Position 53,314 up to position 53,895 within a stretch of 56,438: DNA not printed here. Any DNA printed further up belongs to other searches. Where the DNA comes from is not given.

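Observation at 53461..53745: A ~70-aa helical module ending in QEKW occurs twice: free-standing at the head of the FDH operon and fused to the C-terminus of FdhA at its end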

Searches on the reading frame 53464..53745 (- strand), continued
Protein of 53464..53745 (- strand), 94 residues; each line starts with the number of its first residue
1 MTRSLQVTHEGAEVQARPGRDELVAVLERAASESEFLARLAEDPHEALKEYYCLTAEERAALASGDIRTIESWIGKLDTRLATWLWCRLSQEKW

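Call 37: find_related_loci(query=A1, collection=genome_contigs, flank=10000)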
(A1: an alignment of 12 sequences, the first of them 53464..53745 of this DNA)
Query A1 (94 aa) in genome_contigs; peptide patterns used: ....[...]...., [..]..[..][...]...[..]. (x = any residue, [..] = any of these).
252 stretches matched a pattern; 189 encode a relative of the query (tblastn E <= 1e-3); the best 80 are kept; 76 distinct loci.
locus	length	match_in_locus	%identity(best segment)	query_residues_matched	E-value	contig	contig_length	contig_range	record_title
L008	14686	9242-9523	78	1-94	1e-44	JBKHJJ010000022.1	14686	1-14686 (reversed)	MAG: Dehalococcoidia bacterium isolate D4M11_38 NODE_2185_length_14686_cov_8.307976, whole genome shotgun sequence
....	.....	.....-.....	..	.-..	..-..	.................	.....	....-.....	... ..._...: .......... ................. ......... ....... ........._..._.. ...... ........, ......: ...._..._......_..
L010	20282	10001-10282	77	1-94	4e-43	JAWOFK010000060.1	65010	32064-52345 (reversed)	MAG: Dehalococcoidia bacterium isolate BLK6-1.bin.245 k191_1834480, whole genome shotgun sequence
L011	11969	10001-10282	77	1-94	2e-42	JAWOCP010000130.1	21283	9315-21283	MAG: Dehalococcoidia bacterium isolate BLK5-1.bin.32 k191_1263462, whole genome shotgun sequence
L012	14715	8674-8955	76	1-94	2e-42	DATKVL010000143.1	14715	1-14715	MAG TPA_asm: Dehalococcoidia bacterium isolate SMAG_U14132 k141_988786, whole genome shotgun sequence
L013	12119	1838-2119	76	1-94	5e-42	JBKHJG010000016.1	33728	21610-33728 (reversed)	MAG: Dehalococcoidia bacterium isolate D4M11_26 NODE_550_length_33728_cov_139.366198, whole genome shotgun sequence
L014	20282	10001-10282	73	1-94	8e-42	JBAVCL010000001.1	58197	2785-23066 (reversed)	MAG: Dehalococcoidia bacterium isolate MFD04490_ilm_asm_bin16 k127_87033, whole genome shotgun sequence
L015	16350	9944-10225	76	1-94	2e-41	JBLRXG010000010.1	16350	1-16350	MAG: Dehalococcoidia bacterium isolate TamC05-31 NODE_10_length_16350_cov_3.012966, whole genome shotgun sequence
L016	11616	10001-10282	74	1-94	2e-41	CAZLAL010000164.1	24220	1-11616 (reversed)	MAG TPA_asm: uncultured Dehalococcoidales bacterium isolate SRP067234_co1_241 genome assembly, contig: k99_187561, whole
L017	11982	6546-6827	76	1-94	2e-41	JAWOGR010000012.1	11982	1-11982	MAG: Dehalococcoidia bacterium isolate BLK6-3.bin.89 k191_960847, whole genome shotgun sequence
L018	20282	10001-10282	74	1-94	1e-40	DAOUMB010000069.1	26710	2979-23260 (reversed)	MAG TPA_asm: Dehalococcoidia bacterium isolate W31_73 k127_180884, whole genome shotgun sequence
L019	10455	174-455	76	1-94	8e-41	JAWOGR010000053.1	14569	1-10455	MAG: Dehalococcoidia bacterium isolate BLK6-3.bin.89 k191_2194406, whole genome shotgun sequence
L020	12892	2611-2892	74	1-94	1e-40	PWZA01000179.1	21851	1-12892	MAG: Dehalococcoidia bacterium isolate T3Sed10_156R1 T3-Sed10-C4129, whole genome shotgun sequence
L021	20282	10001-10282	69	1-94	3e-40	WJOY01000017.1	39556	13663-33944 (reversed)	MAG: Dehalococcoidia bacterium isolate 1244-C3-H4-B3 C3H4_C23, whole genome shotgun sequence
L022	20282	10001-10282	72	1-94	6e-40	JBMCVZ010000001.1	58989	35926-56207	MAG: Chloroflexota bacterium isolate D4M11_63 NODE_153_length_58989_cov_24.383548, whole genome shotgun sequence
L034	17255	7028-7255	76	19-94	5e-36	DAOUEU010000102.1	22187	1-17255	MAG TPA_asm: Dehalococcoidia bacterium isolate N7_337 k137_1693496, whole genome shotgun sequence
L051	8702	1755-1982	74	19-94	8e-34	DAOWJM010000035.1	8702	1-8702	MAG TPA_asm: Dehalococcoidia bacterium isolate CSMAG_2069 CSMAG_2069_k141_670849_length_8702_cov_107.0186, whole genome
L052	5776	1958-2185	72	19-94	1e-33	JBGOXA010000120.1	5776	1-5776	MAG: Dehalococcoidia bacterium isolate OBJ_0618_130150_78 k141_4317814_length_5776_cov_8.0000, whole genome shotgun sequ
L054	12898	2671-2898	72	19-94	2e-33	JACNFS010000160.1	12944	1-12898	MAG: Dehalococcoidia bacterium isolate NIOZ-UU108 NIOZ-UU_NODE_6097_length_12944_cov_11.5537, whole genome shotgun seque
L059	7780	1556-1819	67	15-94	1e-32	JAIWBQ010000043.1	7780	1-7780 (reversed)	MAG: bacterium isolate SFP3_RM_33 k127_3153400_58926, whole genome shotgun sequence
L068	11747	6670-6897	72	19-94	4e-32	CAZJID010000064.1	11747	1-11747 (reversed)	MAG TPA_asm: uncultured Dehalococcoidales bacterium isolate SRP214966_co4_401 genome assembly, contig: NODE_5715_length_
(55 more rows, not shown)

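Call 48: find_homologous_proteins(query=P0228, max_evalue=1e-10)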
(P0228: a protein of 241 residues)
Query P0228 (241 aa): 2 proteins with E <= 1e-10 among 8000 candidates.
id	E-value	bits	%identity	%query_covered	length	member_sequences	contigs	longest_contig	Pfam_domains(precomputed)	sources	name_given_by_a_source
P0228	3.7e-151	519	100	100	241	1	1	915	PF12728.14,PF14407.12,PF00376.30,PF13411.13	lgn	-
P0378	1.0e-13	69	57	31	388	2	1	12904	PF01226.24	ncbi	ncbi:MAG: formate/nitrite transporter family protein [Chloroflexota bacterium]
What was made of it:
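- Tried and rejected: P0228 is a singleton on a 915-nt contig (call 48).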

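Call 51: search_protein_families(library=pfam, proteins=[L051:1287-1985:+, L068:1891-2667:+, L059:1391-1822:+, L054:2341-2901:+, L017:6309-6830:+, L034:6761-7258:+, L052:1706-2188:+], max_evalue=0.001)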
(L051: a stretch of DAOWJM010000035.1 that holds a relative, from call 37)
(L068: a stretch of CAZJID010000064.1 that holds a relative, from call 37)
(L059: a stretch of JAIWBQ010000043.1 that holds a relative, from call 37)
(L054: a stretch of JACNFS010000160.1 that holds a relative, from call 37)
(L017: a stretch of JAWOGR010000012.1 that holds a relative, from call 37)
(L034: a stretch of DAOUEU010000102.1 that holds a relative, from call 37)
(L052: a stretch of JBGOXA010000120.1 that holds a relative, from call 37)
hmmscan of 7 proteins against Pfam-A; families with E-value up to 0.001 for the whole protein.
L051:1287-1985:+ (232 aa): 2 families
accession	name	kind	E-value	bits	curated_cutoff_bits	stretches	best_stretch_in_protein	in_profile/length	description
PF00072.30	Response_reg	-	1.7e-31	109.1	30.2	1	26-135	1-110/111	Response regulator receiver domain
PF14407.11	Frankia_peptide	-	1.9e-06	28.5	48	1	164-217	5-59/63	Ribosomally synthesized peptide prototyped by Frankia Franean1_4349.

L068:1891-2667:+ (258 aa): 1 family
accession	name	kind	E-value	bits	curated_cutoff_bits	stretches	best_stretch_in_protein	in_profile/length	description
PF14407.11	Frankia_peptide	-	0.00094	19.9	48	0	190-246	5-62/63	Ribosomally synthesized peptide prototyped by Frankia Franean1_4349.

L059:1391-1822:+ (143 aa): 1 family
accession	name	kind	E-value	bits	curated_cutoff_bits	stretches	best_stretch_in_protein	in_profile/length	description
PF14407.11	Frankia_peptide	-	8e-07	29.7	48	1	75-128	5-59/63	Ribosomally synthesized peptide prototyped by Frankia Franean1_4349.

L054:2341-2901:+ (186 aa): 0 families

L017:6309-6830:+ (173 aa): 1 family
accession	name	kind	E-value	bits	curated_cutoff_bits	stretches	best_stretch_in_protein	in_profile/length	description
PF14407.11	Frankia_peptide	-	0.00027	21.6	48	1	105-161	5-62/63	Ribosomally synthesized peptide prototyped by Frankia Franean1_4349.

L034:6761-7258:+ (165 aa): 1 family
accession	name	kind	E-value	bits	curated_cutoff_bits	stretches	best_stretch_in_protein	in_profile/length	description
PF14407.11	Frankia_peptide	-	0.00086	20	48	0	98-153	6-62/63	Ribosomally synthesized peptide prototyped by Frankia Franean1_4349.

L052:1706-2188:+ (160 aa): 1 family
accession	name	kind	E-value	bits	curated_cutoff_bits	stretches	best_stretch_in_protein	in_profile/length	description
PF14407.11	Frankia_peptide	-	0.00038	21.1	48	1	92-148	5-62/63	Ribosomally synthesized peptide prototyped by Frankia Franean1_4349.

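Call 56: predict_structure(alignment_id=A3)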
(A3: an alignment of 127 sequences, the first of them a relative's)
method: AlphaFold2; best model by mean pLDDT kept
length: 241 residues; sequences in the alignment: 127
mean_pLDDT: 81.5   pTM: 0.51
mean pLDDT of the five models: 81.5, 78.6, 77.3, 77.2, 76.2
residues with pLDDT >= 90: 118; 70-90: 67; 50-70: 38; < 50: 18
segments of 3 or more residues with pLDDT < 50: 4-8, 38-47
pLDDT, mean of each block of 10 residues (from residue 1): 48 71 74 60 53 71 55 56 80 97 96 97 96 96 96 93 86 91 92 93 92 91 88 85 81
secondary structure, 60 per line:
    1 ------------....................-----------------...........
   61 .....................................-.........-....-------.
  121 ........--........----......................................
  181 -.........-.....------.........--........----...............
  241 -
elements in order: H13-32 H50-97 H99-107 H109-112 H120-128 H131-138 H143-180 H182-190 H192-196 H203-211 H214-221 H226-240
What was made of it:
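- The high confidence of the natural tandem model (pLDDT 96 and about 90 for its two modules, call 56) may come simply from its deeper alignment.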

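Call 61: fold_search(model_id=the predicted structure, library=pdb)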
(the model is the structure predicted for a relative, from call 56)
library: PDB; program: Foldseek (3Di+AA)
matches with E <= 10: 56; with E <= 0.001: 0
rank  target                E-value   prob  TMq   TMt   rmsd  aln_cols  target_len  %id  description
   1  3wr9_A                6.5e-01  0.47  0.23  0.14  13.5       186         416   16  Crystal structure of the Anaerobic DesB-Gallate complex (released 2014-04-30)
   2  3wku_B                7.2e-01  0.54  0.25  0.16  13.3       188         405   15  Crystal structure of the anaerobic DesB-gallate complex (released 2014-04-30)
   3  8pia_A                8.3e-01  0.10  0.13  0.17  15.8       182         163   12  DNA binding domain of HNF-1A bound to P2-HNF4A promoter DNA variant (P2 -181G>T) (released 2024-06-19)
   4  3wrb_A                8.8e-01  0.41  0.24  0.15  14.3       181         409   16  Crystal structure of the anaerobic H124F DESb-Gallate complex (released 2014-04-30)
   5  3wr8_A                9.2e-01  0.47  0.25  0.16  14.4       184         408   17  Crystal structure of DesB from Sphingobium sp. strain SYK-6 (released 2014-04-30)
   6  3wra_B                9.2e-01  0.28  0.22  0.14  14.6       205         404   14  Crystal structure of the desB-Gallate complex exposed to Aerobic Atomosphere (released 2014-04-30)
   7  3wrc_A                1.1e+00  0.35  0.24  0.15  14.3       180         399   17  Crystal structure of the anaerobic DesB-Protocatechuate (PCA) complex (released 2014-04-30)
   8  3wku_A                1.7e+00  0.25  0.24  0.15  15.3       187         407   16  Crystal structure of the anaerobic DesB-gallate complex (released 2014-04-30)
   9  7udk_A                1.8e+00  0.15  0.19  0.23  16.0       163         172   19  Crystal structure of designed helical repeat protein RPB_LRP2_R4 bound to LRPx4 peptide (released 2023-03-22)
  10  3wpm_A                2.2e+00  0.16  0.21  0.14  13.6       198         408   15  Crystal structure of the anaerobic DesB-gallate complex by co-crystallization (released 2014-04-30)
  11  6o85_B                2.4e+00  0.11  0.19  0.10  16.5       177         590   12  Electron cryo-microscopy of the eukaryotic translation initiation factor 2B bound to eukaryotic translation initiation (released 2019-05-15)
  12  8c7d                  2.8e+00  0.04  0.13  0.15  23.3       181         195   13  Structure of the GEF Kalirin DH2 Domain (released 2024-01-24)
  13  6h96_A                2.9e+00  0.08  0.18  0.19  16.3       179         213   16  AlbA-albicidin complex, albicidin resistance protein (released 2018-11-21)
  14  7ytj_D                3.2e+00  0.23  0.24  0.11  16.0       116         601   17  Cryo-EM structure of VTC complex (released 2023-02-22)
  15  4mu6                  3.2e+00  0.07  0.15  0.14  26.4       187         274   12  Crystal Structure of the N-terminal domain of Effector Protein LegC3 from Legionella pneumophila (released 2013-12-11)
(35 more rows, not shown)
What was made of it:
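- Tried and rejected: It was uninformative (call 61).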

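Call 64: find_encoding_contigs(protein=P0277, flank=8000, max_places=2)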
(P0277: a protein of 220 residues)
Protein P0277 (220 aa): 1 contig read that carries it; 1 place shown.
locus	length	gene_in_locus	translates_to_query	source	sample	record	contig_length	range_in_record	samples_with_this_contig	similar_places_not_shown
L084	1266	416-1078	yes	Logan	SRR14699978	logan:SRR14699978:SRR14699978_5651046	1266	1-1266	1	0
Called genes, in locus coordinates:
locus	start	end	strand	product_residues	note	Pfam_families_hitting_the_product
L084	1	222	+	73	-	?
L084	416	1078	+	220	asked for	PF00072:Response_reg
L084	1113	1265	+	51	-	?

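Call 65: find_encoding_contigs(protein=P0315, flank=8000, max_places=2)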
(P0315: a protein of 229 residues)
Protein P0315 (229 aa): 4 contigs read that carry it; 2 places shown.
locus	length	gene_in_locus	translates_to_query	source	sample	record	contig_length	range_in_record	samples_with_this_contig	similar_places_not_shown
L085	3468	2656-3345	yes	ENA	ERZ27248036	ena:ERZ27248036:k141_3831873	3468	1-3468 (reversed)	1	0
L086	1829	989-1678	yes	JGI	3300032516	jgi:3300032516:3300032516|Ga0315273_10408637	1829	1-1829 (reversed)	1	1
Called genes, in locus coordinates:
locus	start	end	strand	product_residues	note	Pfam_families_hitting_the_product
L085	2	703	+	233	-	?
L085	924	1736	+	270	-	PF00809:Pterin_bind, PF03599:CdhD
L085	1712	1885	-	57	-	-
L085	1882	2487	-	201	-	PF01812:5-FTHF_cyc-lig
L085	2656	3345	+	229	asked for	PF01257:2Fe-2S_thioredx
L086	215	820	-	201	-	PF01812:5-FTHF_cyc-lig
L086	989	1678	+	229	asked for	PF01257:2Fe-2S_thioredx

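Call 66: find_encoding_contigs(protein=P0229, flank=8000, max_places=2)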
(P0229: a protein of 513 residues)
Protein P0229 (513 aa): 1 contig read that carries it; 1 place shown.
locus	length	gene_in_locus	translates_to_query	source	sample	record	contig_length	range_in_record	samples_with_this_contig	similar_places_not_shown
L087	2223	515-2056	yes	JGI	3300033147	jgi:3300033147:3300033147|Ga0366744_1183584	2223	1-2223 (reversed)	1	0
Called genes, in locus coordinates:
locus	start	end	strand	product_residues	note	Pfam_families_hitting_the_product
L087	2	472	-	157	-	?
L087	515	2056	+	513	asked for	PF12838:Fer4_7 (faint), PF13187:Fer4_9 (faint), PF13534:Fer4_17 (faint), PF00037:Fer4 (faint), PF12797:Fer4_2 (faint), PF13237:Fer4_10 (faint), PF17179:Fer4_22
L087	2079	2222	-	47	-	?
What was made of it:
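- Tried and rejected: They lie on contigs too short to be informative (calls 64-66).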

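Call 67: find_encoding_contigs(protein=P0312, flank=8000, max_places=2)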
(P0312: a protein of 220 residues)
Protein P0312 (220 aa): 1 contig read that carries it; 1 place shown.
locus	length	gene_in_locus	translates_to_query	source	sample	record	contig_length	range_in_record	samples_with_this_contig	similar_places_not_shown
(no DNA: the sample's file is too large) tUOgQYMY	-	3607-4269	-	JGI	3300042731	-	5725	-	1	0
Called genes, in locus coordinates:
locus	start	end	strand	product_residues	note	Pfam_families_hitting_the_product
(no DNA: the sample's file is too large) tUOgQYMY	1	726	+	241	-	?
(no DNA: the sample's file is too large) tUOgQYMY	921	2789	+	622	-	PF00890:FAD_binding_2 (faint), PF01266:DAO (faint), PF01946:Thi4 (faint), PF07992:Pyr_redox_2, PF13738:Pyr_redox_3 (weak), PF00070:Pyr_redox, PF02852:Pyr_redox_dim, PF00072:Response_reg, +3 more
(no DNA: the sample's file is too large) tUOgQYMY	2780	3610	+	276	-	PF00072:Response_reg, PF23198:PDE8A_N (weak), PF00072:Response_reg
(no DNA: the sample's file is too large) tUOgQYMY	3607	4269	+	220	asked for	PF00072:Response_reg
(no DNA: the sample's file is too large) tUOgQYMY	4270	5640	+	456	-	PF00072:Response_reg, PF01226:Form_Nir_trans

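Call 68: find_encoding_contigs(protein=P0344, flank=8000, max_places=2)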
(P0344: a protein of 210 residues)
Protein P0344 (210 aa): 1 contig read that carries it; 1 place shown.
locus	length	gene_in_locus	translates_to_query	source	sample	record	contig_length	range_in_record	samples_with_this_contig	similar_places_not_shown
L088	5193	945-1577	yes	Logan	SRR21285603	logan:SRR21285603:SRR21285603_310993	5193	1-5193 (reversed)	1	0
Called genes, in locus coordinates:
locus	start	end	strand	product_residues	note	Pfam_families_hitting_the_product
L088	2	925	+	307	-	?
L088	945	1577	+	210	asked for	PF00072:Response_reg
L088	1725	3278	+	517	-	PF01590:GAF, PF13185:GAF_2, PF00989:PAS, PF13188:PAS_8, PF13426:PAS_9 (faint), PF00512:HisKA, PF02518:HATPase_c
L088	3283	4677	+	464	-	PF00072:Response_reg, PF00158:Sigma54_activat, PF14532:Sigma54_activ_2, PF20030:bpMoxR (faint), PF07724:AAA_2 (faint), PF07728:AAA_5, PF25601:AAA_lid_14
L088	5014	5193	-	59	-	?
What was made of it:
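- REC-module proteins also occur next to kinase and sigma-54 regulator genes with no formate gene in view (call 68).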
